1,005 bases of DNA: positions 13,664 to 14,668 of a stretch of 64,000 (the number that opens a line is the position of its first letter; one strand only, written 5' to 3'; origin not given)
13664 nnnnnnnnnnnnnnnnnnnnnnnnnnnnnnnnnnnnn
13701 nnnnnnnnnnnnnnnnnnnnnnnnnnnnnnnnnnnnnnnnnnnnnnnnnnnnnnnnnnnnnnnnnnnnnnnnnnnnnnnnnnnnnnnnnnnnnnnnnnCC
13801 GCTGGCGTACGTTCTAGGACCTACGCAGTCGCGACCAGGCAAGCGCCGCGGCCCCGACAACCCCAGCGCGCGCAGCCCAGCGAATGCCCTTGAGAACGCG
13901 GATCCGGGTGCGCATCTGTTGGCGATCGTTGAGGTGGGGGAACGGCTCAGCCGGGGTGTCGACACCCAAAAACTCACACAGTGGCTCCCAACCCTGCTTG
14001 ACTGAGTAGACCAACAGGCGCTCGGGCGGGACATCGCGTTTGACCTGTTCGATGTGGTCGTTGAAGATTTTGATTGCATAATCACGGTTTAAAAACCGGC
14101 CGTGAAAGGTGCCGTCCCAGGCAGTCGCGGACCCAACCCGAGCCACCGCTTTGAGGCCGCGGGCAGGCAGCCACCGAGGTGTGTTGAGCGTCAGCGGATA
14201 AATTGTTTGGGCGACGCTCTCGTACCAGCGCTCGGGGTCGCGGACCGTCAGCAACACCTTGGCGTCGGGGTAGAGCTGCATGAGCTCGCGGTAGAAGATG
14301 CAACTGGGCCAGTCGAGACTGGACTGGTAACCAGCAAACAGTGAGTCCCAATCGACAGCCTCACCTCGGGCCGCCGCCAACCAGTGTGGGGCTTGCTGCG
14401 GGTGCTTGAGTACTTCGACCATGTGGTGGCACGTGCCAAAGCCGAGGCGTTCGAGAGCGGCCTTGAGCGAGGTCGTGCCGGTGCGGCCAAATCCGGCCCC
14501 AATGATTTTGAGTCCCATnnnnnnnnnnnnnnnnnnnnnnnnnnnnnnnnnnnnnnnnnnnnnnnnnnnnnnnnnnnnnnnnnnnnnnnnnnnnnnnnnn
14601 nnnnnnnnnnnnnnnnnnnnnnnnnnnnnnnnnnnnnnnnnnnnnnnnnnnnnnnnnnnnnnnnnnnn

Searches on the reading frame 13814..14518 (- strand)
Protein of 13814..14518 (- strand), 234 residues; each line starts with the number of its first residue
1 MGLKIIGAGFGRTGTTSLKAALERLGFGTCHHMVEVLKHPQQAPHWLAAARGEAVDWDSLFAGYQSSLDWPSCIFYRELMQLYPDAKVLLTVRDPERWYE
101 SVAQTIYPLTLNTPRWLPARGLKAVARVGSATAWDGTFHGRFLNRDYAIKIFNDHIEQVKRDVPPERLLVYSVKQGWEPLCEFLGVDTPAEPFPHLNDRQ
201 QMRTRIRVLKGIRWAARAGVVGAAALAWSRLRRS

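Call 12: search_protein_families(library=pfam, proteins=[window:13814-14518:-], max_evalue=0.001)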
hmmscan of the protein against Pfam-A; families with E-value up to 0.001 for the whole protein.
window:13814-14518:- (234 aa): 2 families
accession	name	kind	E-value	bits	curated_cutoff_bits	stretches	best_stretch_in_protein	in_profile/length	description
PF17784.7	Sulfotransfer_4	-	2.1e-69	234.1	22.8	1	4-202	1-215/215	Sulfotransferase domain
PF13469.12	Sulfotransfer_3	-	8.4e-06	26.6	27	0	71-105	109-145/216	Sulfotransferase family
